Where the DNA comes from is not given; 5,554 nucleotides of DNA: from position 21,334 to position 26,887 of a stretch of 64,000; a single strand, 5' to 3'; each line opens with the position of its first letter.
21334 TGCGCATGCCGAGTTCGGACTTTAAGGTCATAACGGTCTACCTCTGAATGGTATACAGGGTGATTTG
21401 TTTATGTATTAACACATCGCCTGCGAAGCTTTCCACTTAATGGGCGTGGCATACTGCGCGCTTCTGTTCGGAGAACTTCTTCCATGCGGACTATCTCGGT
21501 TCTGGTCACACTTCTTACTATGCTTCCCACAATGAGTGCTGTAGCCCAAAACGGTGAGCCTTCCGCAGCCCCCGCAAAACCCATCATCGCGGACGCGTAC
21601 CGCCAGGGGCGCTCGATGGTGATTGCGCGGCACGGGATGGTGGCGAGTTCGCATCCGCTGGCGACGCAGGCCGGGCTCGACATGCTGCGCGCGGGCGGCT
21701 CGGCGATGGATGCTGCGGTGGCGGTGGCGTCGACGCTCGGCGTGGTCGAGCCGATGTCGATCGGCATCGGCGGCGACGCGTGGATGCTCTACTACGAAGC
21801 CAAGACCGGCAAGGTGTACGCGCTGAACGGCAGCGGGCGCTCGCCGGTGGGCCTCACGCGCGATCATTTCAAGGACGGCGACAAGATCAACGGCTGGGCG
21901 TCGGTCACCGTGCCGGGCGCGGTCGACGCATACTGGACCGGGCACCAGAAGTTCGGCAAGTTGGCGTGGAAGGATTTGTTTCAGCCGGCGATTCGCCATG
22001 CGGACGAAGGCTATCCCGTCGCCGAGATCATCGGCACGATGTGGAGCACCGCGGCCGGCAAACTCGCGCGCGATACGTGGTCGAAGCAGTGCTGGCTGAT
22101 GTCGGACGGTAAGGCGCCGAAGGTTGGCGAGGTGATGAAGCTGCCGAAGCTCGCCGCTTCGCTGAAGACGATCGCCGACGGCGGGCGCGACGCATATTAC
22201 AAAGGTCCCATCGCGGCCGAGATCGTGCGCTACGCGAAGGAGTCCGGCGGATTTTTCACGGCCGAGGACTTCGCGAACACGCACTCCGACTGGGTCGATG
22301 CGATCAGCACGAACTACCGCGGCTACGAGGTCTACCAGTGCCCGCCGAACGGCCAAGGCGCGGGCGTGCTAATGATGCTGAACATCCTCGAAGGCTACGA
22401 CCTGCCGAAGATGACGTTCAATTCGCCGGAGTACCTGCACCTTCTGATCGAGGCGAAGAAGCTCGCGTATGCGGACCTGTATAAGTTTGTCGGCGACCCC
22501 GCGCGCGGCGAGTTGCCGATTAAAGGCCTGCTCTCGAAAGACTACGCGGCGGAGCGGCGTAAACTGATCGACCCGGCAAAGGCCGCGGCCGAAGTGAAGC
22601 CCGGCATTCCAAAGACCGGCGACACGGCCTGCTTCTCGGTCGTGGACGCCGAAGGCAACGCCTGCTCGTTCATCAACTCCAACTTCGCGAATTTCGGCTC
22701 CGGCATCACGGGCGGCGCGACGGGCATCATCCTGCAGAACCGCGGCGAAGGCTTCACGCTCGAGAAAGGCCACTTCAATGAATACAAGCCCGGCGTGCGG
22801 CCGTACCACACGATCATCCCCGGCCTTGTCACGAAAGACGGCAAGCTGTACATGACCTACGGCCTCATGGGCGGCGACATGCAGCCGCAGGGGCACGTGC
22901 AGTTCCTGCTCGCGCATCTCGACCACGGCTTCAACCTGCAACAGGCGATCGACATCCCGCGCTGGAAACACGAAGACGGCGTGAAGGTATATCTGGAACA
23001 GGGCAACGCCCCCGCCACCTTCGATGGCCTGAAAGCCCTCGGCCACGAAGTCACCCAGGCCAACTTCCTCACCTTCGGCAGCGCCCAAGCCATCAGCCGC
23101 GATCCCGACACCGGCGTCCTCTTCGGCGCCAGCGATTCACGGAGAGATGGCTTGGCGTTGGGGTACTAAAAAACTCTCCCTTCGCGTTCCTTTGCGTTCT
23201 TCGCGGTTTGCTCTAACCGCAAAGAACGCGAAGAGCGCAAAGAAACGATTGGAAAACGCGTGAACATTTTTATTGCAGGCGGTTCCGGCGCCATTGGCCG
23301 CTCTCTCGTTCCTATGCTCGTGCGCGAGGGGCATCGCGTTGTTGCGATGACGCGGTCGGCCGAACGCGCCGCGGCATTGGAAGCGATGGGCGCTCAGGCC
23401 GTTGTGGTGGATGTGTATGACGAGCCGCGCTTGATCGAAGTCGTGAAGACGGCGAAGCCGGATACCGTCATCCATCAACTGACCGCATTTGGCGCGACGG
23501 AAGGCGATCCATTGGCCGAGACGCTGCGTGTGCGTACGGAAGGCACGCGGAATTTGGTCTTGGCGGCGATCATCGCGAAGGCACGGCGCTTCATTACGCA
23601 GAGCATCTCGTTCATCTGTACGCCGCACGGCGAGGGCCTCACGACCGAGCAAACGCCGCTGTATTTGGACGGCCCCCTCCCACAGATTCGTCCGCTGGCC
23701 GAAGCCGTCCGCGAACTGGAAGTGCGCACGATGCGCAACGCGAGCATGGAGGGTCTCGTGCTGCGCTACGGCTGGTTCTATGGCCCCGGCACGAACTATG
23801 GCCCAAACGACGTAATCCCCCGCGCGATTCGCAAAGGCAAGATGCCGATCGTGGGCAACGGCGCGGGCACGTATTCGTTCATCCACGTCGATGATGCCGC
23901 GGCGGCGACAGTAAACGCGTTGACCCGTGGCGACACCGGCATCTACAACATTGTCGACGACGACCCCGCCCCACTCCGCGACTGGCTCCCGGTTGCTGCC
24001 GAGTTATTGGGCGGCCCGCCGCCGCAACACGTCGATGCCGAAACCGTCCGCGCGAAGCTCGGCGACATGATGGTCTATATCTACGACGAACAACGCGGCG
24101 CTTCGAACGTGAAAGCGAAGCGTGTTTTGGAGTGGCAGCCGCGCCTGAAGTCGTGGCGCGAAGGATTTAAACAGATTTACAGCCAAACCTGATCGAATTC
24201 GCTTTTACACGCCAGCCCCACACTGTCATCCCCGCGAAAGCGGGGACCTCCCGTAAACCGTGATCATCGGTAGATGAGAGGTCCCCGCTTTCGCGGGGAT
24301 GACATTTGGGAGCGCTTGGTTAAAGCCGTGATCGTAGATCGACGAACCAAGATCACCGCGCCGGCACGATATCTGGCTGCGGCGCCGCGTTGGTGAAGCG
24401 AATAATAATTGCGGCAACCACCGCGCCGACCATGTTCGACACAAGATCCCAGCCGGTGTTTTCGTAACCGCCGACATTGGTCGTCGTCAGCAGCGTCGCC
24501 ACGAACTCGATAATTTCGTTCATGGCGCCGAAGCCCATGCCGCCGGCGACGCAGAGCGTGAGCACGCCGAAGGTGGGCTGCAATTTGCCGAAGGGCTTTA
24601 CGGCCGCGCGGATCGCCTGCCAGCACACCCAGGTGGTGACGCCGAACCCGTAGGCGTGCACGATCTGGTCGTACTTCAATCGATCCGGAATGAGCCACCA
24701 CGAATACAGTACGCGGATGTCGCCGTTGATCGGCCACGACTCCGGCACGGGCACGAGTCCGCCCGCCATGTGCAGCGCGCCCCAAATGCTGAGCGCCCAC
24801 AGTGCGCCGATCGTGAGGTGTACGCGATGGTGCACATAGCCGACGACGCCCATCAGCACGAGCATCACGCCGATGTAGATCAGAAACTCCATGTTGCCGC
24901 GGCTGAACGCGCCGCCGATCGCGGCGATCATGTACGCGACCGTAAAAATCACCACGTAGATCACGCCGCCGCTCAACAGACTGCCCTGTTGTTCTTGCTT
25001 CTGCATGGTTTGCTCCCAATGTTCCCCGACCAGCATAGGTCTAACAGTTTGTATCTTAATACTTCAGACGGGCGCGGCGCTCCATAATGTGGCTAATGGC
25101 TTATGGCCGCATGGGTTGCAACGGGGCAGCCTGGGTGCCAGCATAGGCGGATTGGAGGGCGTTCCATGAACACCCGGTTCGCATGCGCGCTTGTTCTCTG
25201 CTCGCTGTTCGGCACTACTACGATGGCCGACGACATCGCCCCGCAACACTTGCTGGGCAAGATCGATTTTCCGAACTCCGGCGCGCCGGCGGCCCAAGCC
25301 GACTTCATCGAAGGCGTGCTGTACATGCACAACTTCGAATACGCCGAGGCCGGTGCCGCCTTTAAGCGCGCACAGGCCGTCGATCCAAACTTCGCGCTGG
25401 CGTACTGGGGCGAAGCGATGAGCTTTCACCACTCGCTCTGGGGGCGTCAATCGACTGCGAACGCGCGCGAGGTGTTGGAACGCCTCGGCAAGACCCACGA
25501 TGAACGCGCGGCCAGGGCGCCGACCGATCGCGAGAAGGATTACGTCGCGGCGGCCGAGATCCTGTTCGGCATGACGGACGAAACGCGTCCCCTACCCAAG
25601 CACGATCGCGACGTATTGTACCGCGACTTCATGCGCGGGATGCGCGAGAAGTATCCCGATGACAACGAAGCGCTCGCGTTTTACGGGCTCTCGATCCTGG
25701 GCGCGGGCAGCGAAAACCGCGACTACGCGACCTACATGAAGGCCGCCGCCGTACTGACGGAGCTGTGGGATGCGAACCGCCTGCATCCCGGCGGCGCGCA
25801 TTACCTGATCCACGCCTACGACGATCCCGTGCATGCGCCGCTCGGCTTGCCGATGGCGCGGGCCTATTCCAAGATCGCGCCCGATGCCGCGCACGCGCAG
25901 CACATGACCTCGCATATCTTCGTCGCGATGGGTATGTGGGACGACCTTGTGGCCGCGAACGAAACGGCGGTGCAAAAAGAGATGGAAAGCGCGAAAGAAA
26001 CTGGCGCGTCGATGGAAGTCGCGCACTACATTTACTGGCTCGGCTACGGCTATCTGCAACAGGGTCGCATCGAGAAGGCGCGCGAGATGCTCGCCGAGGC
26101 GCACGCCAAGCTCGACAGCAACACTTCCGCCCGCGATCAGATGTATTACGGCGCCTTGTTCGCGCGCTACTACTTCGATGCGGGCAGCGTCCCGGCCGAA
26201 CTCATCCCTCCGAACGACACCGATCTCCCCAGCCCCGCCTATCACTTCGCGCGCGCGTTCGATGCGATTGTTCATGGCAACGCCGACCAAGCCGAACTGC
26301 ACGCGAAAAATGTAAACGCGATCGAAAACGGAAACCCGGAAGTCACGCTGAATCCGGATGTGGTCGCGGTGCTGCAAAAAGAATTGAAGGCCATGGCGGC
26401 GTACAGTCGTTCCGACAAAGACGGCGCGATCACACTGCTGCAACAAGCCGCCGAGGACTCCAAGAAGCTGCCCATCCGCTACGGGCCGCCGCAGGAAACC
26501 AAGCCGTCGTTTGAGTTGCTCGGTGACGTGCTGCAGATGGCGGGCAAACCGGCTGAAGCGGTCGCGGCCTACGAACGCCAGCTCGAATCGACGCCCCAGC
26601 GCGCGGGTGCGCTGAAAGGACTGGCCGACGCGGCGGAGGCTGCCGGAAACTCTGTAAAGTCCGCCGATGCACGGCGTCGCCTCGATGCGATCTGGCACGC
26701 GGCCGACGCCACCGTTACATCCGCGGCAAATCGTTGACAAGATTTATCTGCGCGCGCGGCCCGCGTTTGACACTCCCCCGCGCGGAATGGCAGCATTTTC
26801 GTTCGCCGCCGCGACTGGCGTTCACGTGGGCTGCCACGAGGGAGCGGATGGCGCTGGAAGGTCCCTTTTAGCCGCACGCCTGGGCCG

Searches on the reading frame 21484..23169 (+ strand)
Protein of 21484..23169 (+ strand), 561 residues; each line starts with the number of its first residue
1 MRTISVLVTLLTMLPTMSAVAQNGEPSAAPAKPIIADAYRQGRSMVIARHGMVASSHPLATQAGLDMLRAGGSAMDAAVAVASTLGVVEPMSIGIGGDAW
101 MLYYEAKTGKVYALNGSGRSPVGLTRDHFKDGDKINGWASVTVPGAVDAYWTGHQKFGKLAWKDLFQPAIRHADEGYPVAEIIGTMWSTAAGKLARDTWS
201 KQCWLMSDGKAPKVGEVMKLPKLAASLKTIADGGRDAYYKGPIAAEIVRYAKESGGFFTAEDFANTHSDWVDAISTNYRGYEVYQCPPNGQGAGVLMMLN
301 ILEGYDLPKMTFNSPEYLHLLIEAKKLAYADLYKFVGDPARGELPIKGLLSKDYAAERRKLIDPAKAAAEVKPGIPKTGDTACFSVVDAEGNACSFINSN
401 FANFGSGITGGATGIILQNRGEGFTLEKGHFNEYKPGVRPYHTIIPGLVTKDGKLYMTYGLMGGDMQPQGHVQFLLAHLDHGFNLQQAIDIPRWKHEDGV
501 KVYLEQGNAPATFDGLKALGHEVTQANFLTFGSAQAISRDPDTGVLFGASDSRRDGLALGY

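Call 65: search_protein_families(library=pfam, proteins=[window:21484-23169:+], max_evalue=0.000001)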
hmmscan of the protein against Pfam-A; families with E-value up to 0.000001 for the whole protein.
window:21484-23169:+ (561 aa): 1 family
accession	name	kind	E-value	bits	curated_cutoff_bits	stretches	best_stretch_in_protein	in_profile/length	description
PF01019.26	G_glu_transpept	-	1.2e-149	499.9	27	1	66-556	2-512/512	Gamma-glutamyltranspeptidase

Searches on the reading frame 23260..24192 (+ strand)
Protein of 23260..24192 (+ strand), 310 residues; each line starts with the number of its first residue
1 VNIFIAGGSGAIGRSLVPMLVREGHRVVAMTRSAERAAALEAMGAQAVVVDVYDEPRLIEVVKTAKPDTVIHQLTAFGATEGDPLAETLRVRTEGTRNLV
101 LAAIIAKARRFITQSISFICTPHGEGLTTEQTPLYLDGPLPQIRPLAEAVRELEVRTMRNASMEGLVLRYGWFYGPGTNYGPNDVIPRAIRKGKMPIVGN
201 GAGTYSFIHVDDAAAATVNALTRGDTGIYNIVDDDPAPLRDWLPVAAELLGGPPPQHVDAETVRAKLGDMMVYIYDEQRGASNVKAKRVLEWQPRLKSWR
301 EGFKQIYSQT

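Call 4: search_protein_families(library=pfam, proteins=[window:23260-24192:+])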
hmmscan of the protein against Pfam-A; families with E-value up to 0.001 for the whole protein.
window:23260-24192:+ (310 aa): 12 families
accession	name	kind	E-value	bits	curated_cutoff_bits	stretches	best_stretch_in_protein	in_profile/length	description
PF01370.27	Epimerase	-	3.7e-27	95.7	20.9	1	3-231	1-239/240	NAD dependent epimerase/dehydratase family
PF13460.12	NAD_binding_10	-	1.7e-14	54.6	27.2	1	7-121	1-103/184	NAD(P)H-binding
PF01073.25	3Beta_HSD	-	6.4e-12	45.5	22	1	5-221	2-229/280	3-beta hydroxysteroid dehydrogenase/isomerase family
PF16363.11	GDP_Man_Dehyd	-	9.7e-12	45.4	27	1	4-297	1-324/332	GDP-mannose 4,6 dehydratase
PF05368.20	NmrA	-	1.1e-09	38.8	27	1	3-114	5-105/298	NmrA-like family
PF04321.23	RmlD_sub_bind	-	2.5e-07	30.5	27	1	1-195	1-173/287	RmlD substrate binding domain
PF03435.24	Sacchrp_dh_NADP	-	1.9e-06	28.7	25.1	1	7-78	5-80/129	Saccharopine dehydrogenase NADP binding domain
PF00106.31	adh_short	-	5e-06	26.6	26.6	1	3-66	3-72/195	short chain dehydrogenase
PF02719.21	Polysacc_synt_2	-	4.9e-05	23.1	20.2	1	3-115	1-127/293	Polysaccharide biosynthesis protein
PF08659.16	KR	-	0.00014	22.3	22.6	1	4-69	4-79/180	KR domain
PF03807.23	F420_oxidored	-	0.00017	22.6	21.6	1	5-53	5-54/94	NADP oxidoreductase coenzyme F420-dependent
PF02254.24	TrkA_N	-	0.00096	19.9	23.8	0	8-58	5-55/116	TrkA-N domain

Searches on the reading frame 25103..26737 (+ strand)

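Call 4: search_protein_families(library=pfam, proteins=[window:25103-26737:+])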
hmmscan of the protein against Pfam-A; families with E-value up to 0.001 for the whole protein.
window:25103-26737:+ (544 aa): 8 families
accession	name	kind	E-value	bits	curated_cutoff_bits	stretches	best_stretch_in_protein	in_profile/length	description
PF07719.23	TPR_2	-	5.3e-10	39.1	27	0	70-96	7-33/34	Tetratricopeptide repeat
PF13428.12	TPR_14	-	1.3e-07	32.1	23.5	0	472-509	6-43/44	Tetratricopeptide repeat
PF13181.12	TPR_8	-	5.7e-06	26.5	25.7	0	307-333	1-27/34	Tetratricopeptide repeat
PF00515.34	TPR_1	-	1.8e-05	24.8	27.8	0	71-97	8-34/34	Tetratricopeptide repeat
PF13432.12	TPR_16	-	2.6e-05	25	32.7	0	473-527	3-57/65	Tetratricopeptide repeat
PF13174.12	TPR_6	-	3.4e-05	24.6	26.3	0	311-332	4-25/33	Tetratricopeptide repeat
PF14559.12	TPR_19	-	0.00033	21.3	25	0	479-533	3-54/68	Tetratricopeptide repeat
PF13424.12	TPR_12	-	0.00037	21.1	30.1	0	441-494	21-72/77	Tetratricopeptide repeat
